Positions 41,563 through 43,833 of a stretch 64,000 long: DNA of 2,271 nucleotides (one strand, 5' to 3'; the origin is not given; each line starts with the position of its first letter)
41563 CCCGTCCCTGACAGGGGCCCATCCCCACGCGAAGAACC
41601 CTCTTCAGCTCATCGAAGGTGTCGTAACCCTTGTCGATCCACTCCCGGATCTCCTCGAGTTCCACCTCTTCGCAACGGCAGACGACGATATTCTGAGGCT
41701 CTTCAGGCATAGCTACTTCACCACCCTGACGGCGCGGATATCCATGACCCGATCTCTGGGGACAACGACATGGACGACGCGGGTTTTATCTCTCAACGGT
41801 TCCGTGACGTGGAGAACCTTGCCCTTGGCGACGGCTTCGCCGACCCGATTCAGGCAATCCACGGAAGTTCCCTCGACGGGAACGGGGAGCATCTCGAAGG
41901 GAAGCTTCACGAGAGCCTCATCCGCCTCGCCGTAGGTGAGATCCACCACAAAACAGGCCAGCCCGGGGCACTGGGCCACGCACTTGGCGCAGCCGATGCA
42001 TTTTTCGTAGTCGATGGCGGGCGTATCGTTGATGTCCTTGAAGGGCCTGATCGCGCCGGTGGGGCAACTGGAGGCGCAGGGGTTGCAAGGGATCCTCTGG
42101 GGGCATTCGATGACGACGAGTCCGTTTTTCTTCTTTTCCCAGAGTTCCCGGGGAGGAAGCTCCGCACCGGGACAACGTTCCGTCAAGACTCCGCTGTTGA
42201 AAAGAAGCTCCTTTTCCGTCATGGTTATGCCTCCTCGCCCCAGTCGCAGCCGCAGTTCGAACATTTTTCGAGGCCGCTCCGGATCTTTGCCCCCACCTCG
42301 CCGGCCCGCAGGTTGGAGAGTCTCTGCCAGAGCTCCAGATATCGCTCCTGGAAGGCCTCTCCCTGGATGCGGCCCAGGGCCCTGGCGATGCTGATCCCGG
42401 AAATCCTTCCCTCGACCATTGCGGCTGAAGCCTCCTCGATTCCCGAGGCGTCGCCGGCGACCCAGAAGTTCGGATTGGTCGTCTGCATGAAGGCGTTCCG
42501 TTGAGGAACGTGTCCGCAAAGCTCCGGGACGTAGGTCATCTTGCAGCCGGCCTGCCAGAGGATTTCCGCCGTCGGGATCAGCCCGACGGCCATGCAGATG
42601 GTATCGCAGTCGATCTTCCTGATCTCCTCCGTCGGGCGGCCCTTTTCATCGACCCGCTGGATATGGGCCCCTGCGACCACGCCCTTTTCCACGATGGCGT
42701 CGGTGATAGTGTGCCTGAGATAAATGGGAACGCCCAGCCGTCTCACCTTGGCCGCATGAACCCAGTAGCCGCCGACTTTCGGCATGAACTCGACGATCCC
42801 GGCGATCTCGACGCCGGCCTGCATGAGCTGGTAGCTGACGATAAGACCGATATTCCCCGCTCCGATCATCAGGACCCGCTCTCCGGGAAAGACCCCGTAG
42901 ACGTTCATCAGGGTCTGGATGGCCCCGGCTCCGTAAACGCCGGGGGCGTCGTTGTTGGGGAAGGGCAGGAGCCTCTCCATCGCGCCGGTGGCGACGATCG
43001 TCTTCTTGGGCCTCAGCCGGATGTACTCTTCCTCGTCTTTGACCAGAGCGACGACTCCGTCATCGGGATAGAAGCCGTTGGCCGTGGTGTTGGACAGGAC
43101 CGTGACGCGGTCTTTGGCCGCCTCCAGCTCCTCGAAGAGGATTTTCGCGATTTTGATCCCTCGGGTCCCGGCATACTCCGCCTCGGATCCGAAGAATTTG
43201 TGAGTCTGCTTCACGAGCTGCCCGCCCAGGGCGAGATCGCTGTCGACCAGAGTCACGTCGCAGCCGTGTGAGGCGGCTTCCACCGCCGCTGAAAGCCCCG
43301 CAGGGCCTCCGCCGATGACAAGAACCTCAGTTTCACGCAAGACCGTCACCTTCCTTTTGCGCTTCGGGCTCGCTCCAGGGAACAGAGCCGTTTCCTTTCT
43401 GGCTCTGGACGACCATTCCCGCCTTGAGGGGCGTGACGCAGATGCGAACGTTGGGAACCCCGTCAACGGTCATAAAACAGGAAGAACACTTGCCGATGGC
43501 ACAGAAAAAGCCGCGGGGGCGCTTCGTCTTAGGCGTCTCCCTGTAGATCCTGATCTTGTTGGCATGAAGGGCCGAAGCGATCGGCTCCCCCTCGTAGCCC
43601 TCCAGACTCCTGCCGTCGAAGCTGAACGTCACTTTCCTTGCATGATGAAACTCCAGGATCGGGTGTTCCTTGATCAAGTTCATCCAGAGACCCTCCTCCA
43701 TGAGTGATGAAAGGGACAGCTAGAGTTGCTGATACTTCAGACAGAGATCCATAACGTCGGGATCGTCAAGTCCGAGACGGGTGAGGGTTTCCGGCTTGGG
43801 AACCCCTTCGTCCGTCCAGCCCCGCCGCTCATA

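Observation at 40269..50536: Candidate ornithine/proline catabolic locus built on an archaeal-type multi-subunit flavin/Fe-S dehydrogenase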

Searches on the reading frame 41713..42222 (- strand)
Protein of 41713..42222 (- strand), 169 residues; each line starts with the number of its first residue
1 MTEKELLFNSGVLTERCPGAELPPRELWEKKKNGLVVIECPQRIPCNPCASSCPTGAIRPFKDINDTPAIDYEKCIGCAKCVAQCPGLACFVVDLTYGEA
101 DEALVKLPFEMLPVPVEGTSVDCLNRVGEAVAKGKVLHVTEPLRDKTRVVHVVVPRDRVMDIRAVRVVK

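Call 4: search_protein_families(library=pfam, proteins=[window:41713-42222:-], max_evalue=0.01)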
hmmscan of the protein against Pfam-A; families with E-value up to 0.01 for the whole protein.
window:41713-42222:- (169 aa): 9 families
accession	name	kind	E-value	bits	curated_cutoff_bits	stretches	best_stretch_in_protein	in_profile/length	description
PF12838.12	Fer4_7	-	6.8e-08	33.3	27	1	44-86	3-49/52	4Fe-4S dicluster domain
PF12837.12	Fer4_6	-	5.5e-07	29.7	25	1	68-86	2-20/24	4Fe-4S binding domain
PF13237.11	Fer4_10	-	5.4e-06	26.7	25.5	1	44-86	10-53/53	4Fe-4S dicluster domain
PF12797.12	Fer4_2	-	5e-05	23.4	24.5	1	68-86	3-21/22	4Fe-4S binding domain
PF13187.11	Fer4_9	-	9.1e-05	22.8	27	1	46-86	5-48/52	4Fe-4S dicluster domain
PF00037.32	Fer4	-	9.4e-05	22.5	21.1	1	69-87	2-20/24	4Fe-4S binding domain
PF14697.11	Fer4_21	-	0.00015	22.3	35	1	42-90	7-56/59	4Fe-4S dicluster domain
PF25160.1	LdpA_Fe-S-bd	-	0.00037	20.7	27.6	1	40-86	1-39/49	LdpA Fe-S cluster-binding domain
PF12800.12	Fer4_4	-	0.001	19.7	24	1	72-86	1-15/17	4Fe-4S binding domain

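Call 5: search_protein_families(library=ncbifam, proteins=[window:41713-42222:-], max_evalue=0.01)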
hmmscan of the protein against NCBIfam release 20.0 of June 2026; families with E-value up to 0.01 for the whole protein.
window:41713-42222:- (169 aa): 57 families (the best 25 are shown)
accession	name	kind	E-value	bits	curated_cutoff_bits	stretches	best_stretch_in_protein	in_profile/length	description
NF009408.0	PRK12769.1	equivalog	5e-07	28.2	1003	1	46-90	61-102/659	formate-dependent uric acid utilization protein AegA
NF004541.0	PRK05888.2-2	equivalog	4.1e-06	26.7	217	1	34-91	54-112/168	NADH-quinone oxidoreductase subunit NuoI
TIGR03149.1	cyt_nit_nrfC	equivalog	4.4e-06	26.2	377.6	1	42-92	95-144/225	cytochrome c nitrite reductase Fe-S protein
NF045992.1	CircClkLdpA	equivalog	4.9e-06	25.8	450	1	37-88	102-150/360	circadian clock protein LdpA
NF007658.0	PRK10330.1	equivalog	7.6e-06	25.5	260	1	46-93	63-107/181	electron transport protein HydN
NF058577.1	FdxA_fam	equivalog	8.1e-06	25.9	65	1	44-87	10-50/52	4Fe-4S ferredoxin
TIGR04105.1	FeFe_hydrog_B1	subfamily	8.6e-06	24.7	450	1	47-86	164-201/462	monomeric [FeFe] hydrogenase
NF033717.2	HPDL_rSAM_activ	equivalog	1.4e-05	24.5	420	1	26-89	40-104/311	4-hydroxyphenylacetate decarboxylase activase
NF045874.1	Vhu_polyferre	exception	1.8e-05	23.6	600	1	32-87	257-306/381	F420-non-reducing hydrogenase associated-polyferredoxin VhuB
TIGR02179.1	PorD_KorD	subfamily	4.2e-05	23.6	60.05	1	42-89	26-71/78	2-oxoacid:acceptor oxidoreductase, delta subunit, pyruvate/2-ketoisovalerate family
NF009410.0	PRK12771.1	subfamily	4.4e-05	22.2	516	1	39-87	510-557/566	NAD(P)-binding protein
NF007205.0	PRK09626.1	equivalog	4.7e-05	23.4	93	1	31-94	7-75/105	2-oxoglutarate-acceptor oxidoreductase subunit OorD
NF042909.1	FMH_DH_FwdF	exception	5e-05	22.6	375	1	29-92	213-276/336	tungsten-dependent formylmethanofuran dehydrogenase subunit FwdF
TIGR02951.1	DMSO_dmsB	equivalog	5.7e-05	23.2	214.1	1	48-88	71-110/161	DMSO/selenate family reductase complex B subunit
TIGR02066.1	dsrB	equivalog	6e-05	22.2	341.5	1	50-90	190-231/341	dissimilatory-type sulfite reductase subunit beta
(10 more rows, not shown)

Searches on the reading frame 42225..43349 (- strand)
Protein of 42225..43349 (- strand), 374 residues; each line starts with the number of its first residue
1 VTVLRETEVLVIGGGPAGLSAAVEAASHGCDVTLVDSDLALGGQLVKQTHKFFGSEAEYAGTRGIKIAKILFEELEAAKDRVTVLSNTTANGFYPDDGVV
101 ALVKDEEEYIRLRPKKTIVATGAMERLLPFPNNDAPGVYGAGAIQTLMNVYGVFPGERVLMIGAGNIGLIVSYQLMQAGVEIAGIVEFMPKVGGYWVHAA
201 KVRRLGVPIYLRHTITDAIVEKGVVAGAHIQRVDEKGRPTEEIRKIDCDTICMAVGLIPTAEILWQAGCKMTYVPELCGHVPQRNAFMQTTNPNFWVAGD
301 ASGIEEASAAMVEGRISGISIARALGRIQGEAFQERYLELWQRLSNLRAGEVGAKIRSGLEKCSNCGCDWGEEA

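Call 4: search_protein_families(library=pfam, proteins=[window:42225-43349:-], max_evalue=0.01)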
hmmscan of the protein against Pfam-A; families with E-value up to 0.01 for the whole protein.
window:42225-43349:- (374 aa): 14 families
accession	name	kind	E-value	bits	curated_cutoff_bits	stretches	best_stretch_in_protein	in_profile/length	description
PF07992.20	Pyr_redox_2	-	3.9e-34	118.8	26.1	1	8-314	2-291/291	Pyridine nucleotide-disulphide oxidoreductase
PF12831.13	FAD_oxidored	-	1.1e-10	41.9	27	1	8-77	1-70/416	FAD dependent oxidoreductase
PF00890.30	FAD_binding_2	-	1.3e-10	41.5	20.4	1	9-46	2-39/414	FAD binding domain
PF01266.30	DAO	-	3.1e-09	37.3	27.9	1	9-42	2-35/353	FAD dependent oxidoreductase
PF01494.25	FAD_binding_3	-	2.7e-08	33.9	22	1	6-37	1-32/349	FAD binding domain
PF03486.20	HI0933_like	-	7e-08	32.7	50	1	8-43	2-37/244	HI0933-like protein Rossmann domain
PF13450.12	NAD_binding_8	-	2.2e-07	31.5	21.9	1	11-49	1-39/68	NAD(P)-binding Rossmann-like domain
PF00070.33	Pyr_redox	-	3.8e-07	31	22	1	9-38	2-31/82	Pyridine nucleotide-disulphide oxidoreductase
PF13738.12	Pyr_redox_3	-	3.9e-07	30.1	30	1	10-38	1-30/305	Pyridine nucleotide-disulphide oxidoreductase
PF01946.23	Thi4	-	1.3e-06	28.3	26.2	1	5-44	16-56/235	Thi4 family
PF01134.28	GIDA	-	2e-06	27.6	22.1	1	9-40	2-33/391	Glucose inhibited division protein A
PF13241.12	NAD_binding_7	-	0.00011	23.1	22.1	1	4-47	5-49/104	Putative NAD(P)-binding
PF01262.27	AlaDh_PNT_C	-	0.00013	21.9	23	1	6-47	28-69/214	Alanine dehydrogenase/PNT, C-terminal domain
PF03721.20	UDPG_MGDP_dh_N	-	0.0056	16.7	27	0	8-38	2-32/187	UDP-glucose/GDP-mannose dehydrogenase family, NAD binding domain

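Call 5: search_protein_families(library=ncbifam, proteins=[window:42225-43349:-], max_evalue=0.01)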
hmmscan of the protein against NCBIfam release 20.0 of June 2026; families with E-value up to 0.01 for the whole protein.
window:42225-43349:- (374 aa): 122 families (the best 25 are shown)
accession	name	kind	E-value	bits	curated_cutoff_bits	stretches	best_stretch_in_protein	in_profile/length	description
TIGR01372.1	soxA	subfamily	7.9e-50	169.6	1164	1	7-329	169-486/996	sarcosine oxidase subunit alpha family protein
TIGR03140.1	AhpF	equivalog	1.8e-17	63.1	502.9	1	5-302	211-487/515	alkyl hydroperoxide reductase subunit F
TIGR01350.1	lipoamide_DH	equivalog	7.7e-16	57.8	408.8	2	102-322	120-330/461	dihydrolipoyl dehydrogenase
NF009410.0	PRK12771.1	subfamily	4.1e-15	55.4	516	2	8-45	140-177/566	NAD(P)-binding protein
NF045599.1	bili_reduct_long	exception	5.7e-15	54.6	750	2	6-45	381-420/641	bilirubin reductase, long form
TIGR01292.1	TRX_reduct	equivalog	7.2e-15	54.6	343.45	1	8-323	2-298/300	thioredoxin-disulfide reductase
NF005883.0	PRK07845.1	equivalog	3.7e-11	42.7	479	2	7-46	3-41/466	NAD(P)H-quinone dehydrogenase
NF041087.1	bile_acid_BaiCD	equivalog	5.2e-11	41.4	825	1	7-270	381-610/642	bile acid Fe-S flavoenzyme BaiCD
NF042949.2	3PPDioc_HcaD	equivalog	1.3e-10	40.6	450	1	78-306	67-280/386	3-phenylpropionate/cinnamic acid dioxygenase ferredoxin--NAD(+) reductase subunit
TIGR02374.1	nitri_red_nirB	equivalog_domain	4.3e-10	38.7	578.35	1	79-308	66-284/794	nitrite reductase large subunit NirB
NF005560.0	PRK07233.1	equivalog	4.6e-10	38.9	252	1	8-45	2-39/435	hypothetical protein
TIGR03997.1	mycofact_OYE_2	equivalog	5.8e-10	38.2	793.15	1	6-48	379-421/645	mycofactocin system FadH/OYE family oxidoreductase 2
NF003585.0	PRK05249.1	equivalog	6.2e-10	38.3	465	1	6-46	6-46/464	Si-specific NAD(P)(+) transhydrogenase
TIGR04018.1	Bthiol_YpdA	hypoth_equivalog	6.3e-10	38.4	339.9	2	8-38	1-31/316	YpdA family putative bacillithiol disulfide reductase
NF009409.0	PRK12770.1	subfamily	4.1e-09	36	343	1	232-320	255-345/360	putative glutamate synthase subunit beta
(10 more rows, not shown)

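Call 7: search_solved_structures(query=window:42225-43349:-, max_evalue=0.00001)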
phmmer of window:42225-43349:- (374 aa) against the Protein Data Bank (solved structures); distinct sequences matched with E-value up to 0.00001: 14.
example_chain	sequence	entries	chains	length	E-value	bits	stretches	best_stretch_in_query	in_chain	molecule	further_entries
2gag_A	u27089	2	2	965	2.9e-18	69.4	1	6-326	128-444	heterotetrameric sarcosine oxidase alpha-subunit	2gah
1vrq_A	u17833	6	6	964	4.4e-17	65.5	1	6-326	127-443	Sarcosine oxidase alpha subunit | Subunit alpha of sarcosine oxidase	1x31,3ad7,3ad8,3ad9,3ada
3cty_A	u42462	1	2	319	2e-16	63.3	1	5-309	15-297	Thioredoxin reductase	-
1y56_A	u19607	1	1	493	1.4e-14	57.2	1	8-166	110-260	hypothetical protein PH1363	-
1fl2_A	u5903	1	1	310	3e-10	43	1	8-264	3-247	ALKYL HYDROPEROXIDE REDUCTASE SUBUNIT F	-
4o5q_A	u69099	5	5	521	7.4e-10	41.7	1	8-264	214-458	Alkyl hydroperoxide reductase subunit F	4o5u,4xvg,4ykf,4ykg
1hyu_A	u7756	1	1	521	1.7e-09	40.5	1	8-266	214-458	ALKYL HYDROPEROXIDE REDUCTASE SUBUNIT F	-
31lc_A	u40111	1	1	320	6.3e-08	35.3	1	4-302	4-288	Thioredoxin reductase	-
3ab1_A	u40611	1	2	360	5.2e-07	32.3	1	8-235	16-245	Ferredoxin--NADP reductase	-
2eq6_A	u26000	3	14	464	7.8e-07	31.7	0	155-318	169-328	Pyruvate dehydrogenase complex, dihydrolipoamide dehydrogenase E3 component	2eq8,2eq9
2q7v_A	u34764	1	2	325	6.5e-06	28.7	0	6-303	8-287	Thioredoxin reductase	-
1jeh_A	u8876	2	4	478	7e-06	28.6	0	3-44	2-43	DIHYDROLIPOAMIDE DEHYDROGENASE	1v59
3fg2_P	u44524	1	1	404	8.1e-06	28.4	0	117-305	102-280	Putative rubredoxin reductase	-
5vj7_A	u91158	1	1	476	8.6e-06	28.3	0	8-45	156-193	Oxidoreductase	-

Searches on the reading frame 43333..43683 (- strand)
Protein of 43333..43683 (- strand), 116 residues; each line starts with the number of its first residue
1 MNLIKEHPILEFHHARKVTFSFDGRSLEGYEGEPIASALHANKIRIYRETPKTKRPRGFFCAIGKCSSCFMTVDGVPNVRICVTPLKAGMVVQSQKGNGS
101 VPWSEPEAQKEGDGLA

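Call 4: search_protein_families(library=pfam, proteins=[window:43333-43683:-], max_evalue=0.01)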
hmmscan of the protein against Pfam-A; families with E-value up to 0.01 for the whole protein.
window:43333-43683:- (116 aa): 1 family
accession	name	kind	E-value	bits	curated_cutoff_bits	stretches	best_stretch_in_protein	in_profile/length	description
PF13510.11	Fer2_4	-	8.7e-32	109.5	22.8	1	16-96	2-81/82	2Fe-2S iron-sulfur cluster binding domain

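Call 5: search_protein_families(library=ncbifam, proteins=[window:43333-43683:-], max_evalue=0.01)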
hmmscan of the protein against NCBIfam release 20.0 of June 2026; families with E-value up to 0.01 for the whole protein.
window:43333-43683:- (116 aa): 1 family
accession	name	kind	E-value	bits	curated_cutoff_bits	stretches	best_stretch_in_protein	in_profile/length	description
TIGR01372.1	soxA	subfamily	4.2e-13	48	1164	1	14-101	14-105/996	sarcosine oxidase subunit alpha family protein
